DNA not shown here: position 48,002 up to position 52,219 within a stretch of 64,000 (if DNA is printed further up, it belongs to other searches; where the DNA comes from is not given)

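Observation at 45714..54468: Three genome-maintenance genes (LIG1, SMC6, MLH1) arrayed head-to-tail on one strand with 5-bp and 38-bp spacers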

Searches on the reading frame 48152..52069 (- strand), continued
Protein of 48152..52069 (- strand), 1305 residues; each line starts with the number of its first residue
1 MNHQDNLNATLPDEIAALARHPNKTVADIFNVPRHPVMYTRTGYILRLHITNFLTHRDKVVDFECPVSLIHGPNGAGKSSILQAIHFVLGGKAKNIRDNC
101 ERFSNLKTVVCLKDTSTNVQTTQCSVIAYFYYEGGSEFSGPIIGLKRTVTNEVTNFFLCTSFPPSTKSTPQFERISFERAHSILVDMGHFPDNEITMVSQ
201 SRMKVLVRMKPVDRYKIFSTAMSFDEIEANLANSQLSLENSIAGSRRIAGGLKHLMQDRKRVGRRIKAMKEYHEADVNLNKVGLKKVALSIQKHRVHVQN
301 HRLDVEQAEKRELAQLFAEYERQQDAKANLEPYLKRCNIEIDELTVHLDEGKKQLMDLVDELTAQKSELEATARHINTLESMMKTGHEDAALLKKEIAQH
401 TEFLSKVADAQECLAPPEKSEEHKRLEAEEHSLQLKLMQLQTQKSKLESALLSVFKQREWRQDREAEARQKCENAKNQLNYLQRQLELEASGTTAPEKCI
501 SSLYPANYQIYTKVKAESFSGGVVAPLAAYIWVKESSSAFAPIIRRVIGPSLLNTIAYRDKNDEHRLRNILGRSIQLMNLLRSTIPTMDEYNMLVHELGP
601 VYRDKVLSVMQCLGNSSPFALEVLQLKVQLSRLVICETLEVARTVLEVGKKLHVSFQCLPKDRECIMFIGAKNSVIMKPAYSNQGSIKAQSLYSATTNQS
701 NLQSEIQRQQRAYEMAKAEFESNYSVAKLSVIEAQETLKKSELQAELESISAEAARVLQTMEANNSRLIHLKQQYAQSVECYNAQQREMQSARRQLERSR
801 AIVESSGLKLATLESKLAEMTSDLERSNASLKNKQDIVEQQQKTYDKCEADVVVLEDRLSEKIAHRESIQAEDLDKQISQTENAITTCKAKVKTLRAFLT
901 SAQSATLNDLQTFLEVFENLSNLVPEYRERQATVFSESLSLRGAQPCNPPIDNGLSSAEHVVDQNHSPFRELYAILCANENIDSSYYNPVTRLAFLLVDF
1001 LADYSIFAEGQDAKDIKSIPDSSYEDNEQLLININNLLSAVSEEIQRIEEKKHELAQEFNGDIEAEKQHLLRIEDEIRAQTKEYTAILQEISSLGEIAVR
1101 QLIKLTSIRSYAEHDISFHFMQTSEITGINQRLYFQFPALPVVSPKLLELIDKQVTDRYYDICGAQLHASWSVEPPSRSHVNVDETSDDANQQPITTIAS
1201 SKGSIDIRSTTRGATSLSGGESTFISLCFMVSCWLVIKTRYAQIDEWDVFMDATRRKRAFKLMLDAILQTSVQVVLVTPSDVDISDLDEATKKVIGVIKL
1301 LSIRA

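Call 66: search_solved_structures(query=A1, max_evalue=1e-15, show_alignments=1)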
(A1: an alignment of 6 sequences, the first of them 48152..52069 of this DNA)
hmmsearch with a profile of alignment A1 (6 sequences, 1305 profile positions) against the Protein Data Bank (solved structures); distinct sequences matched with E-value up to 1e-15: 4.
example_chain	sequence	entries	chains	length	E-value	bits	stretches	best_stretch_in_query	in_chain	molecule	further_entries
7ylm_B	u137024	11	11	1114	2.1e-20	75.4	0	1210-1289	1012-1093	SMC6 isoform 1 | Structural maintenance of chromosomes protein 6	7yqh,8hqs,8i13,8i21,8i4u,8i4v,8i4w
8i4x_B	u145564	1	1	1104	2.5e-20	75.2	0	1210-1289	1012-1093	Structural maintenance of chromosomes protein 6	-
7qcd_B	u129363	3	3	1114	1.9e-19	72.2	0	1210-1289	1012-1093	Structural maintenance of chromosomes protein 6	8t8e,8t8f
7tve_D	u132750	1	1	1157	2.2e-19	72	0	1210-1289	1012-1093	Structural maintenance of chromosomes protein 6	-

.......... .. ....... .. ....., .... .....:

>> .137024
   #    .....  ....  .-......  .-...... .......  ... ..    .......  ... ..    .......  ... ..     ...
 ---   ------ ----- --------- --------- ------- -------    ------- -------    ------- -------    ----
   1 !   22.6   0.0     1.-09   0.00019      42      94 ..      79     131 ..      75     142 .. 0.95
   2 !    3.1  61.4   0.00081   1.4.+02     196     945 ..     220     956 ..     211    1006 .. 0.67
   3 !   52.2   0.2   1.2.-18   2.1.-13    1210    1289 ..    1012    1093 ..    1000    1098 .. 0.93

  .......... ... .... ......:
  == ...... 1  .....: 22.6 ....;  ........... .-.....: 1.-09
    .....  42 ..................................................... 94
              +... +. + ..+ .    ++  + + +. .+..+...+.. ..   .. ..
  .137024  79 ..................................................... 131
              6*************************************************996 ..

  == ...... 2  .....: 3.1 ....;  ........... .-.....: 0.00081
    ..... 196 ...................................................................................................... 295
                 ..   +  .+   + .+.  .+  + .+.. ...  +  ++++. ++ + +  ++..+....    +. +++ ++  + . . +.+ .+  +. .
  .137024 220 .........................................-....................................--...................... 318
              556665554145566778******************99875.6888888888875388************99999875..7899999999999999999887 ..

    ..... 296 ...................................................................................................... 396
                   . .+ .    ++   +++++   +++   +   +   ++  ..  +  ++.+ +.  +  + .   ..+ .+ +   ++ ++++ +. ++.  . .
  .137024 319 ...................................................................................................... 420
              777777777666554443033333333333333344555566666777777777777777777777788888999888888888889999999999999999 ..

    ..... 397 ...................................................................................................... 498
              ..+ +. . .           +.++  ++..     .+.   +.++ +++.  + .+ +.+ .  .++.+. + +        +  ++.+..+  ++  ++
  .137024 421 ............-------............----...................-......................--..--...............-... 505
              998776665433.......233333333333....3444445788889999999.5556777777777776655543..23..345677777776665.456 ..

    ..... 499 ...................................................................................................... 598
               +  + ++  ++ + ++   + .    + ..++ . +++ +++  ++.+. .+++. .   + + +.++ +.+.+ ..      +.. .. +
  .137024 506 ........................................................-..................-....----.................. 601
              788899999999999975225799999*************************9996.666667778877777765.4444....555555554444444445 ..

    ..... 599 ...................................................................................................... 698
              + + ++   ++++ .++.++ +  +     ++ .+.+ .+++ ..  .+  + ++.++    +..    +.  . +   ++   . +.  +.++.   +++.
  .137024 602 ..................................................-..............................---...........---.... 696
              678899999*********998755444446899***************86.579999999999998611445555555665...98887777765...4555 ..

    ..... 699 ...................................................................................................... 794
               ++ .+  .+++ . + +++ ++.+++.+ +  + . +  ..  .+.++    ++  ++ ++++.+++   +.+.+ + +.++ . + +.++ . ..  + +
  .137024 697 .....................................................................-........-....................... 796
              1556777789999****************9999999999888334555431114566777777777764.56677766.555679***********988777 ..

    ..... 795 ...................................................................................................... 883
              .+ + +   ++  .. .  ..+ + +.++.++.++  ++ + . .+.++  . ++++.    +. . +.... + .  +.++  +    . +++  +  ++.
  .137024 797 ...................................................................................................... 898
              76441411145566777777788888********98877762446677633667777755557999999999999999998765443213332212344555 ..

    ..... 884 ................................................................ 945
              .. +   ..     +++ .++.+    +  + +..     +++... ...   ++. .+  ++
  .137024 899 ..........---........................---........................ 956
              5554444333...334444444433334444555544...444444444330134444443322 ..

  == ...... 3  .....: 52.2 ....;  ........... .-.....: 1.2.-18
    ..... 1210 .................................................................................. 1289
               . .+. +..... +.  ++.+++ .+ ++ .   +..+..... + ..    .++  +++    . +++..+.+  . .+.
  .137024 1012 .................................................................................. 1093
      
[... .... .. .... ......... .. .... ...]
